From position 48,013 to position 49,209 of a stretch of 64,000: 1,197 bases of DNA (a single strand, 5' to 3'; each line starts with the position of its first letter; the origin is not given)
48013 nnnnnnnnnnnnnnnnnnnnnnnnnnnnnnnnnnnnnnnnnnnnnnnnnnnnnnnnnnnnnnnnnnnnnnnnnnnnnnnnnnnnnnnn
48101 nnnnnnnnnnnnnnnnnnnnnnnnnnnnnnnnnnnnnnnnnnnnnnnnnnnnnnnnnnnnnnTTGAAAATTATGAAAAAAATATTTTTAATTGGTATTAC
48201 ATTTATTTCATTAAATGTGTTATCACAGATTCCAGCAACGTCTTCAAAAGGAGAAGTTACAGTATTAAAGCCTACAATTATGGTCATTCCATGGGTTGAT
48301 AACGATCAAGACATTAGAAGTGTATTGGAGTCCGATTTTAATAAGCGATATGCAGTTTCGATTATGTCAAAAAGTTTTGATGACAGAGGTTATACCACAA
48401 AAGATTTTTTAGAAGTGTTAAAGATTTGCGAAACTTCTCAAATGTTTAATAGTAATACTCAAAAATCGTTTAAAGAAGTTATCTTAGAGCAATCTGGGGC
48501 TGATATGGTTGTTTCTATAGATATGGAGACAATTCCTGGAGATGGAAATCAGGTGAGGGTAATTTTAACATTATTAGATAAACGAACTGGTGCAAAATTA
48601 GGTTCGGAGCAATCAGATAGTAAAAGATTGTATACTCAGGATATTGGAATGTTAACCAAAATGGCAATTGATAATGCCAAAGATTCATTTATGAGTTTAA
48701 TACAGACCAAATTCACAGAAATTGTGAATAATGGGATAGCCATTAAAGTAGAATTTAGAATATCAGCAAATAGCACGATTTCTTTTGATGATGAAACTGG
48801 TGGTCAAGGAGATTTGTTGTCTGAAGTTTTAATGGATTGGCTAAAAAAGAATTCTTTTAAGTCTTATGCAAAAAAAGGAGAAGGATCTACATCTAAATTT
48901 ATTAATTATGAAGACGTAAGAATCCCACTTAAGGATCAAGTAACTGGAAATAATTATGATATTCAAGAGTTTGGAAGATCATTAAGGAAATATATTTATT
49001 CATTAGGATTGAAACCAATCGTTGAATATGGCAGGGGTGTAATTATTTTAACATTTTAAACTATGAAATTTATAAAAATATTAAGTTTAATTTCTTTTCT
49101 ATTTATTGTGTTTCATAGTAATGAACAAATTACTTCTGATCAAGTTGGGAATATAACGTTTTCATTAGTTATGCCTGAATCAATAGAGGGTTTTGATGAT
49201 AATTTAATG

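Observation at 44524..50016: Main candidate: translationally coupled operon of four exported proteins of unknown function, downstream of an L,D-transpeptidase and upstream of BamD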

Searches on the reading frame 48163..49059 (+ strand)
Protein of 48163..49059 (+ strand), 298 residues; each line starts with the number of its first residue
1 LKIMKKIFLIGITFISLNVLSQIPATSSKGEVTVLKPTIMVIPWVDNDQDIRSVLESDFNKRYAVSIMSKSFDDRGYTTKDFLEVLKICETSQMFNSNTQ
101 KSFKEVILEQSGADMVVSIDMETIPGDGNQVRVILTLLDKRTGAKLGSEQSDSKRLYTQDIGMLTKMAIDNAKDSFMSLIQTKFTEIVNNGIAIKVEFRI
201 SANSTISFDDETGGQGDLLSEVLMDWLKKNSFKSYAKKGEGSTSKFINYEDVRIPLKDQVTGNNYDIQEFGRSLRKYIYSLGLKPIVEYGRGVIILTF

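Call 3: search_protein_families(library=pfam, proteins=[window:48163-49059:+], max_evalue=1)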
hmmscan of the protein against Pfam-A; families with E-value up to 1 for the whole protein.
window:48163-49059:+ (298 aa): 2 families
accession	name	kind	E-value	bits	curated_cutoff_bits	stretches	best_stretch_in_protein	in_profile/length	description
PF19672.4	DUF6175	-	1.7e-57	195.2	23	1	36-292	2-286/293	Family of unknown function (DUF6175)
PF10437.14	Lip_prot_lig_C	-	0.1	13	24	1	55-107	33-85/85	Bacterial lipoate protein ligase C-terminus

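Call 4: search_protein_families(library=ncbifam, proteins=[window:48163-49059:+], max_evalue=1)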
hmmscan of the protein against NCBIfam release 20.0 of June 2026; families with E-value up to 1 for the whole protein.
window:48163-49059:+ (298 aa): 1 family
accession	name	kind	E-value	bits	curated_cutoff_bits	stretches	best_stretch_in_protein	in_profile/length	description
TIGR03054.2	photo_alph_chp1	equivalog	0.1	12.9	55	1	245-273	100-128/138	photosynthetic complex assembly protein PuhC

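Call 6: search_solved_structures(query=window:48163-49059:+, max_evalue=10)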
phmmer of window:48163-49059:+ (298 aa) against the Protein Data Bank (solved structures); distinct sequences matched with E-value up to 10: 0.

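Call 8: find_related_loci(query=window:48163-49059:+, collection=genome_contigs, flank=10000)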
Query window:48163-49059:+ (298 aa) in genome_contigs; peptide patterns used: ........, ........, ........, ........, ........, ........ (x = any residue, [..] = any of these).
177 stretches matched a pattern, but none encodes a relative of the query by tblastn (E <= 1e-3).

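Call 11: find_homologous_proteins(query=window:48163-49059:+)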
Query window:48163-49059:+ (298 aa): 130 proteins with E <= 0.001 among 959 candidates; the best 120 are listed.
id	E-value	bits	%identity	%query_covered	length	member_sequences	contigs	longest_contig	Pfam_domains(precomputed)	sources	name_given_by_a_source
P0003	1.8e-185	633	100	99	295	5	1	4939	PF19672.5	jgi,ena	jgi:hypothetical protein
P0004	5.1e-74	267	47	99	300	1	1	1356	PF19672.5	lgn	-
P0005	6.0e-72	260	46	96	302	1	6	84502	PF19672.5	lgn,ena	-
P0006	1.6e-71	259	44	98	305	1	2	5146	PF19672.5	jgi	jgi:hypothetical protein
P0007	5.5e-71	257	45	97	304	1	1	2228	PF19672.5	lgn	-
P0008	5.9e-71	257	46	99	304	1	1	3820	PF19672.5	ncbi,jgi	jgi:hypothetical protein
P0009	1.0e-70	256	47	93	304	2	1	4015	PF19672.5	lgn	-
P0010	1.2e-70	256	45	97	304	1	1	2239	PF19672.5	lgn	-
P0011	3.7e-70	254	45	99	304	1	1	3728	PF19672.5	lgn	-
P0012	4.2e-70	254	44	98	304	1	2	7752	PF19672.5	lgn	-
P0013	4.3e-70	254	45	100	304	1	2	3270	PF19672.5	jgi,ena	-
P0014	4.5e-70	254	45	96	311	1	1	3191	PF19672.5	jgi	-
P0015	5.3e-70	254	44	97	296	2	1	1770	PF19672.5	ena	-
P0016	8.2e-70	253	45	99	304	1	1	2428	PF19672.5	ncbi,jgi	jgi:hypothetical protein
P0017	8.9e-70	253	45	95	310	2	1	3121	PF19672.5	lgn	-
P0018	9.1e-70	253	44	97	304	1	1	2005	PF19672.5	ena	-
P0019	1.3e-69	253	46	99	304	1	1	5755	PF19672.5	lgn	-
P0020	1.4e-69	253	46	99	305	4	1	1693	PF19672.5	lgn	-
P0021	1.7e-69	252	44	98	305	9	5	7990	PF19672.5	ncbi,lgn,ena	-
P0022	3.3e-69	251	44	98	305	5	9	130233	PF19672.5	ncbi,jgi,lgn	-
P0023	4.2e-69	251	45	99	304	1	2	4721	PF19672.5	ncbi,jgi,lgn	jgi:hypothetical protein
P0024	4.3e-69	251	43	100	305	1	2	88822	PF19672.5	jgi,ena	jgi:hypothetical protein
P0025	4.6e-69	251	45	94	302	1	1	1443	PF19672.5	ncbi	-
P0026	5.6e-69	251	44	98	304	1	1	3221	PF19672.5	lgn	-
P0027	1.7e-68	249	44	98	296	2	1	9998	PF19672.5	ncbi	-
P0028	1.8e-68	249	45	97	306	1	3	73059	PF19672.5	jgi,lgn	-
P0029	2.4e-68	249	44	95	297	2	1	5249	PF19672.5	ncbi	-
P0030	3.5e-68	248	46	88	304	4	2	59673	PF19672.5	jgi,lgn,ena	jgi:hypothetical protein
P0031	9.4e-68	247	44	99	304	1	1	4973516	PF19672.5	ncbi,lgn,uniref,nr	ncbi:DUF6175 family protein [Flavobacterium sp. 5]|uniref:DUF6175 family protein n=1 Tax=Flavobacter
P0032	3.0e-67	245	42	98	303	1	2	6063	PF19672.5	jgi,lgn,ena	jgi:hypothetical protein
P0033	3.1e-67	245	41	100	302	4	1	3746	PF19672.5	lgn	-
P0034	8.6e-67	243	43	94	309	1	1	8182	PF19672.5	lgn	-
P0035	9.0e-67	243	43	97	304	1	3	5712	PF19672.5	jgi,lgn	jgi:hypothetical protein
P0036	9.8e-67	243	44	98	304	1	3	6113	PF19672.5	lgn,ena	-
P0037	6.8e-66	241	42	98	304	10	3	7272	PF19672.5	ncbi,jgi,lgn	jgi:hypothetical protein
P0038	7.7e-66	240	41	100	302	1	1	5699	PF19672.5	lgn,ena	-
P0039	8.1e-66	240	46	90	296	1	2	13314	PF19672.5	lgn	-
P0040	2.8e-63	232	45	90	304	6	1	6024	PF19672.5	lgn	-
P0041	2.3e-62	229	43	90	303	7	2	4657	PF19672.5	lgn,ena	-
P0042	9.5e-58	214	40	98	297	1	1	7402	PF19672.5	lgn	-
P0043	1.9e-57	213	40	93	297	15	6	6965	PF19672.5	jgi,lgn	-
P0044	4.8e-57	211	39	100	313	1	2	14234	PF19672.5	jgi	jgi:hypothetical protein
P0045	4.5e-56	208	39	94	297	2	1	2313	PF19672.5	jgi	jgi:hypothetical protein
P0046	7.4e-56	208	40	90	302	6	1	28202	PF19672.5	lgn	-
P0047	8.8e-56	207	38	98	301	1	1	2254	PF19672.5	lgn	-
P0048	1.1e-55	207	40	90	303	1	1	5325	PF19672.5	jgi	jgi:hypothetical protein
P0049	1.3e-55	207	40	95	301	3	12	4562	PF19672.5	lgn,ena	-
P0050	2.1e-55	206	39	95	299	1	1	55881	PF19672.5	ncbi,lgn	-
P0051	2.6e-55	206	38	99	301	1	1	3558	PF19672.5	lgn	-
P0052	3.2e-55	205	40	94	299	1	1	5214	PF19672.5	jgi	jgi:hypothetical protein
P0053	8.6e-55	204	38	98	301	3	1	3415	PF19672.5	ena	-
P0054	1.0e-54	204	38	94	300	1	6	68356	PF19672.5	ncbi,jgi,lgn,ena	jgi:hypothetical protein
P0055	1.1e-54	204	38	94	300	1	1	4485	PF19672.5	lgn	-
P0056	1.2e-54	204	38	94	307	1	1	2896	PF19672.5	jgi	-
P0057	1.4e-54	203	39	91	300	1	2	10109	PF19672.5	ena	-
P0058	1.9e-54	203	38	95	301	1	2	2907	PF19672.5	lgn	-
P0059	2.1e-54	203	39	95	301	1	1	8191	PF19672.5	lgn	-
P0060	2.6e-54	203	38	94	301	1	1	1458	PF19672.5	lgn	-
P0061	2.7e-54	202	38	94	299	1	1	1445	PF19672.5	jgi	-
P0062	3.0e-54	202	38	94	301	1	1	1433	PF19672.5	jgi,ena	-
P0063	3.1e-54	202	37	95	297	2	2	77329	PF19672.5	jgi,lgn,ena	-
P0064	4.3e-54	202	36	99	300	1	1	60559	PF19672.5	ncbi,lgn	-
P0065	4.3e-54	202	38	95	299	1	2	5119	PF19672.5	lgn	-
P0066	6.1e-54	201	39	88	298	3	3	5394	PF19672.5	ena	-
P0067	7.1e-54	201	39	94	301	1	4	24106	PF19672.5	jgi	jgi:hypothetical protein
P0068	7.8e-54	201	40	89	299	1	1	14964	PF19672.5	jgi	jgi:hypothetical protein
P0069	8.1e-54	201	38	95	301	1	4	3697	PF19672.5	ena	-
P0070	8.5e-54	201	37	98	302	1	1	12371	PF19672.5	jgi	-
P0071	9.4e-54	201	37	100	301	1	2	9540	PF19672.5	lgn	-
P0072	9.5e-54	201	39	94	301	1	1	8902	PF19672.5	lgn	-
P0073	9.7e-54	201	47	71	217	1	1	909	PF19672.5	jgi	jgi:hypothetical protein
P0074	1.1e-53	200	37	94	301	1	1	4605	PF19672.5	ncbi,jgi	jgi:hypothetical protein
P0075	1.2e-53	200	38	90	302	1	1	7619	PF19672.5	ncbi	-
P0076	1.9e-53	200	39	91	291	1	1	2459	PF19672.5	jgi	jgi:hypothetical protein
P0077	2.0e-53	200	39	90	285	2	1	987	PF19672.5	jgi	jgi:hypothetical protein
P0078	2.4e-53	199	39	95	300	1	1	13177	PF19672.5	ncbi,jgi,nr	ncbi:MAG: DUF6175 family protein [Tannerella sp.]|jgi:hypothetical protein|nr:DUF6175 family protein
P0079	3.0e-53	199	38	94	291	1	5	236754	PF19672.5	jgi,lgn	jgi:hypothetical protein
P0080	3.2e-53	199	38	95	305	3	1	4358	PF19672.5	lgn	-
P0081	4.9e-53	198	37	95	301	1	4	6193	PF19672.5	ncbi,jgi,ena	jgi:hypothetical protein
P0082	5.0e-53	198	39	89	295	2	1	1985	PF19672.5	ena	-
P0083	5.3e-53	198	38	95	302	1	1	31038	PF19672.5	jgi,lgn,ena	-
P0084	7.2e-53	198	37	95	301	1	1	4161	PF19672.5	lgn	-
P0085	1.0e-52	197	38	95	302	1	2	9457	PF19672.5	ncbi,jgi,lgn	jgi:hypothetical protein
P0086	1.0e-52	197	37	93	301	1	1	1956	PF19672.5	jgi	jgi:hypothetical protein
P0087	1.1e-52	197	38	94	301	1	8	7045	PF19672.5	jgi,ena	jgi:hypothetical protein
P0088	1.2e-52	197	38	94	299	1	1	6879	PF19672.5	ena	-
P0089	1.2e-52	197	39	94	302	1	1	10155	PF19672.5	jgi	-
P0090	1.6e-52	197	36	99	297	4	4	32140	PF19672.5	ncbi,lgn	-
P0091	1.6e-52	197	38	92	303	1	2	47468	PF19672.5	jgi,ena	-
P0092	1.8e-52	197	41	94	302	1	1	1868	PF19672.5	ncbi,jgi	jgi:hypothetical protein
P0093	1.9e-52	196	38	93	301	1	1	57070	PF19672.5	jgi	jgi:hypothetical protein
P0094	2.4e-52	196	38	94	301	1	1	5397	PF19672.5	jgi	jgi:hypothetical protein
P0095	3.4e-52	196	39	85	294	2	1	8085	PF19672.5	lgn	-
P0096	4.6e-52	195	38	94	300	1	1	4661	PF19672.5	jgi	-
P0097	5.2e-52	195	37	94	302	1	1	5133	PF19672.5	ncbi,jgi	jgi:hypothetical protein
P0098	6.3e-52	195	36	90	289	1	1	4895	PF19672.5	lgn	-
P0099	7.7e-52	194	37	94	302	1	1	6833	PF19672.5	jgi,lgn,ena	-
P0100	9.6e-52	194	42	96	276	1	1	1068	PF19672.5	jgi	jgi:hypothetical protein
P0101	1.1e-51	194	37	95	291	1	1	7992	PF19672.5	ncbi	-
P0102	1.3e-51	194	37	95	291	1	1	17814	PF19672.5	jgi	jgi:hypothetical protein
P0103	1.4e-51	194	35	95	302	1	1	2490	PF19672.5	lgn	-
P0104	1.5e-51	194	37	94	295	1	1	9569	PF19672.5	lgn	-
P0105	1.5e-51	193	35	95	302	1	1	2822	PF19672.5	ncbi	-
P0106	2.0e-51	193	39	85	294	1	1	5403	PF19672.5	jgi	-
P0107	3.1e-51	192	37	95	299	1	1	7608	PF19672.5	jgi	jgi:hypothetical protein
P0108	4.0e-51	192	39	97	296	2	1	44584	PF19672.5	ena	-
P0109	5.2e-51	192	38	89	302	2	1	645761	PF19672.5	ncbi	ncbi:MAG: hypothetical protein MdMp024_0131 [Bacteroidales bacterium]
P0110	6.0e-51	191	39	94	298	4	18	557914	PF19672.5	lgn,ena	-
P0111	9.3e-51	191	37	95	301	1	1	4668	PF19672.5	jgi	jgi:hypothetical protein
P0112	1.1e-50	191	38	92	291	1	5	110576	PF19672.5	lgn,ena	-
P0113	1.3e-50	190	38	92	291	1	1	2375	PF19672.5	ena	-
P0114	1.6e-50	190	37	93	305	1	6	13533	PF19672.5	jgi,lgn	jgi:hypothetical protein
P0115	1.6e-50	190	38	95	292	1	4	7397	PF19672.5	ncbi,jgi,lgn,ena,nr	ncbi:MAG: hypothetical protein FJY17_02375 [Bacteroidetes bacterium]|nr:hypothetical protein [Bacter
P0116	2.4e-50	190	39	88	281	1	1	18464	PF19672.5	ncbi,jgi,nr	ncbi:MAG: DUF6175 family protein [Prevotella sp.]|jgi:hypothetical protein|nr:DUF6175 family protein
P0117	3.2e-50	189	36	95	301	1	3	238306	PF19672.5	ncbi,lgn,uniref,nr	ncbi:DUF6175 family protein [Cyclobacterium xiamenense]|uniref:DUF6175 family protein n=1 Tax=Cyclob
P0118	4.4e-50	189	37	87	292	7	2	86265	PF19672.5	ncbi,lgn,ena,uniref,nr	ncbi:DUF6175 family protein [Bacteroides congonensis]|uniref:DUF6175 family protein n=1 Tax=Bacteroi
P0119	5.8e-50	188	37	94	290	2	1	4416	PF19672.5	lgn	-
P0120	5.8e-50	188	39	94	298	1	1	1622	PF19672.5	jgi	jgi:hypothetical protein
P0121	7.0e-50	188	37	89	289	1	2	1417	PF19672.5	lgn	-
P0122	1.0e-49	187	35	98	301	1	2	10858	PF19672.5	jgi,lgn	-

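Call 12: find_encoding_contigs(protein=P0031, flank=10000, max_places=2)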
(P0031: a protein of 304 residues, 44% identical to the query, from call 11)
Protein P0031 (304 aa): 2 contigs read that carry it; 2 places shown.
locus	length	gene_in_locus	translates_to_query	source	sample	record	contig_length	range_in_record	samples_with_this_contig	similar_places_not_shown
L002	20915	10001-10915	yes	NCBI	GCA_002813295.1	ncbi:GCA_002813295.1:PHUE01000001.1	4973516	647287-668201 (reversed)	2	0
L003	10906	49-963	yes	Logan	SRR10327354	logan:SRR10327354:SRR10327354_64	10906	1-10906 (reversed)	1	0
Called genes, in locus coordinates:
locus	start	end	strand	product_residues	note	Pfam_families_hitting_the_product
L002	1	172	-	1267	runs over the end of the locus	PF13506:Glyco_transf_21 (faint), PF00535:Glycos_transf_2, PF13641:Glyco_tranf_2_3, PF13632:Glyco_trans_2_3 (weak), PF00884:Sulfatase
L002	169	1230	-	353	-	PF13646:HEAT_2 (faint), PF11698:V-ATPase_H_C (faint)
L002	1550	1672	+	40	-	-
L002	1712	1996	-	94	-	-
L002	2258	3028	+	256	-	PF09674:DUF2400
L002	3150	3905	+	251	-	PF00072:Response_reg, PF04397:LytTR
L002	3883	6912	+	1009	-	PF07494:Reg_prop (faint), PF06580:His_kinase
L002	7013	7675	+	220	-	-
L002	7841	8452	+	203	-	-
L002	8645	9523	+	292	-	PF03783:CsgG, PF13036:LpoB (weak)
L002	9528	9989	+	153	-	-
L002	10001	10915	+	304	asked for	PF19672:DUF6175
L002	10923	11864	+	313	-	PF25058:ARM_TT21 (faint)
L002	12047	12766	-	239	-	PF00005:ABC_tran, PF02463:SMC_N (faint)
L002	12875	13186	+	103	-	-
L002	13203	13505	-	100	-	PF20584:DUF6787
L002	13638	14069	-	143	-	PF19643:DUF6146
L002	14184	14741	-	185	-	PF06078:DUF937 (weak)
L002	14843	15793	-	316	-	PF00389:2-Hacid_dh, PF02826:2-Hacid_dh_C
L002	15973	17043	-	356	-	PF00266:Aminotran_5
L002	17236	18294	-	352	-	PF05893:LuxC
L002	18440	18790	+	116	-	PF00037:Fer4 (weak), PF12797:Fer4_2 (faint), PF13237:Fer4_10 (faint), PF12838:Fer4_7 (weak), PF13183:Fer4_8 (weak), PF13187:Fer4_9 (faint)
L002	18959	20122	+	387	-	-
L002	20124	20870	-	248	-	PF13489:Methyltransf_23, PF13847:Methyltransf_31, PF08241:Methyltransf_11, PF08242:Methyltransf_12, PF13649:Methyltransf_25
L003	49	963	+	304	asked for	PF19672:DUF6175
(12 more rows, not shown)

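Call 13: find_encoding_contigs(protein=P0117, flank=10000, max_places=2)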
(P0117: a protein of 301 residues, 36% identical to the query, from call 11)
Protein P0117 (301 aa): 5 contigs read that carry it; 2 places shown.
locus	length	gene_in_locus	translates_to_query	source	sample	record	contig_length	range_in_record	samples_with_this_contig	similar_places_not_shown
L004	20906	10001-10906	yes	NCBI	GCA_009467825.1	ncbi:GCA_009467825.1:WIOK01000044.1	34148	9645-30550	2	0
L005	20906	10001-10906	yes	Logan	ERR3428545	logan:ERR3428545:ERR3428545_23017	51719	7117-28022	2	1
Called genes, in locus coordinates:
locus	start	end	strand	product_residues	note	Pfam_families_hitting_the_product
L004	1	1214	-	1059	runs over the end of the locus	PF00176:SNF2-rel_dom, PF04851:ResIII (weak), PF00270:DEAD (weak), PF00271:Helicase_C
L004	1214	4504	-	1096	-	PF08378:NERD, PF00270:DEAD, PF04851:ResIII, PF00271:Helicase_C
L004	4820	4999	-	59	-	-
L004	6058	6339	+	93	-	PF13146:TRL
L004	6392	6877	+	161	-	-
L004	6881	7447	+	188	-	-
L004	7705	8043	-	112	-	-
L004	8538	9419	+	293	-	PF03783:CsgG, PF13036:LpoB (weak)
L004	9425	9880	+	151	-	-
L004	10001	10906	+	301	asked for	PF19672:DUF6175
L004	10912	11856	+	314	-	PF25058:ARM_TT21 (faint)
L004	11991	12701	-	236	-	PF00149:Metallophos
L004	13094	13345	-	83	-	-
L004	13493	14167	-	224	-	-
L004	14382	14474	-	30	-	-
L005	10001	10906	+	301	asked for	PF19672:DUF6175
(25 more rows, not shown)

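Call 14: find_encoding_contigs(protein=P0118, flank=10000, max_places=2)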
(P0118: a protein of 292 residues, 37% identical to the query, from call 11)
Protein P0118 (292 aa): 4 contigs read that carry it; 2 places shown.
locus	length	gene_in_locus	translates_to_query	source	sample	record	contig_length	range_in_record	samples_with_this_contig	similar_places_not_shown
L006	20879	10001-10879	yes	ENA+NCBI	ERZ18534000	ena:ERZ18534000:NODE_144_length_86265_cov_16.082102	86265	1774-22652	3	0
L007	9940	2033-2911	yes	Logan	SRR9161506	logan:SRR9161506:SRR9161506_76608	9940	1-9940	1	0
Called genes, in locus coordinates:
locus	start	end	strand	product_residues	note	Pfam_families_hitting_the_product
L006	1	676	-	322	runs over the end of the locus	PF17145:DUF5119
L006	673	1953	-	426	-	PF12099:DUF3575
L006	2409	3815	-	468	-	PF02614:UxaC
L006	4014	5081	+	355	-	PF00356:LacI, PF00532:Peripla_BP_1 (weak), PF13407:Peripla_BP_4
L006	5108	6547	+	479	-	PF01232:Mannitol_dh, PF08125:Mannitol_dh_C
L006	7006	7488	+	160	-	PF18291:HU-HIG, PF00216:Bac_DNA_binding (weak)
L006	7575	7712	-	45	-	-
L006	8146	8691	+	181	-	-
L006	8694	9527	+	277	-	PF13036:LpoB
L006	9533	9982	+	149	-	-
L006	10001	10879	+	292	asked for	PF19672:DUF6175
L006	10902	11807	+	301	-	-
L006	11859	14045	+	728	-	PF19190:BACON_2 (weak), PF13004:BACON, PF13855:LRR_8 (faint), PF13306:LRR_5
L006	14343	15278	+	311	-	PF12728:HTH_17, PF13411:MerR_1 (faint)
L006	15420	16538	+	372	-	PF13102:Phage_int_SAM_5, PF00589:Phage_integrase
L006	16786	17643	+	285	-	-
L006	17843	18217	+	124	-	PF12728:HTH_17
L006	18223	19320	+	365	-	PF13481:AAA_25, PF00196:GerE (weak), PF13384:HTH_23 (weak), PF13542:HTH_Tnp_ISL3 (faint)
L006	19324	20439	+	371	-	PF21957:Zn_ribbon_16, PF19898:DUF6371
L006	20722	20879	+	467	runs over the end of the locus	-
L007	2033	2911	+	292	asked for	PF19672:DUF6175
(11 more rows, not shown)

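Call 26: search_solved_structures(query=A2, max_evalue=10, show_alignments=2)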
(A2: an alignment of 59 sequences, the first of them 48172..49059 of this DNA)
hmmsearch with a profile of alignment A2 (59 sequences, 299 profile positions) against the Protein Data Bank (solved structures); distinct sequences matched with E-value up to 10: 2.
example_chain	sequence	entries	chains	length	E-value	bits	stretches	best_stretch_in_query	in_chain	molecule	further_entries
5jcv_A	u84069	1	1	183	0.11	14.7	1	79-114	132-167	Lmo2181 protein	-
2cph_A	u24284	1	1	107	0.19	14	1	33-116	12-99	RNA binding motif protein 19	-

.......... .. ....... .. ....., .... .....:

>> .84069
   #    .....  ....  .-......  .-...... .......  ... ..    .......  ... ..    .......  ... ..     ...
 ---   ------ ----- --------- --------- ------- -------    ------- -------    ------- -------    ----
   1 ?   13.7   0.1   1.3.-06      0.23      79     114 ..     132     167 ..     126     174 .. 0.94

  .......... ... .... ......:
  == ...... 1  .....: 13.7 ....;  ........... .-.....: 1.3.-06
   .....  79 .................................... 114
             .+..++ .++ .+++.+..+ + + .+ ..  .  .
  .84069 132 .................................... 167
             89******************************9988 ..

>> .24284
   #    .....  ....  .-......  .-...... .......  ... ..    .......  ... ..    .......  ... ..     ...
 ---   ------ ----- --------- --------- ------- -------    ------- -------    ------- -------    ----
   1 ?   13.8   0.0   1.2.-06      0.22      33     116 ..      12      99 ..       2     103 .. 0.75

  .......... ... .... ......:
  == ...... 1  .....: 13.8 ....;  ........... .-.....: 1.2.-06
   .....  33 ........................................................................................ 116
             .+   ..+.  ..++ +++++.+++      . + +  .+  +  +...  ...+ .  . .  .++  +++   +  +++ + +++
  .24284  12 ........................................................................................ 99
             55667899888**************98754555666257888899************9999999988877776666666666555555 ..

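Call 38: predict_structure(alignment_id=A2)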
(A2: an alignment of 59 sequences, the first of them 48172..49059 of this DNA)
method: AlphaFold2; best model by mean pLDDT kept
length: 295 residues; sequences in the alignment: 59
mean_pLDDT: 85.5   pTM: 0.74
mean pLDDT of the five models: 85.5, 84.9, 84.9, 84.0, 84.0
residues with pLDDT >= 90: 140; 70-90: 130; 50-70: 13; < 50: 12
segments of 3 or more residues with pLDDT < 50: 18-29
pLDDT, mean of each block of 10 residues (from residue 1): 69 56 43 87 81 86 93 90 85 75 85 93 94 90 94 93 95 93 88 92 86 88 90 86 92 81 88 92 89 93
secondary structure, 60 per line:
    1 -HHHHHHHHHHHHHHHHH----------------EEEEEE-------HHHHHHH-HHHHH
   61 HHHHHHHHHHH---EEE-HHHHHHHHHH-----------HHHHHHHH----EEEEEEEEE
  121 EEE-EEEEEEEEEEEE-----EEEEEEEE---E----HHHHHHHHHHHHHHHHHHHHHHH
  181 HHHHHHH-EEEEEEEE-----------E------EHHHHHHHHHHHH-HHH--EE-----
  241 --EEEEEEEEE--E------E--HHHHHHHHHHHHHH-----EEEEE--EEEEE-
elements in order: H2-18 E35-40 H48-54 H56-71 E75-77 H79-88 H100-107 E112-123 E125-136 E142-149 H158-187 E189-196 H216-227 E243-251 H264-277 E283-287 E290-294
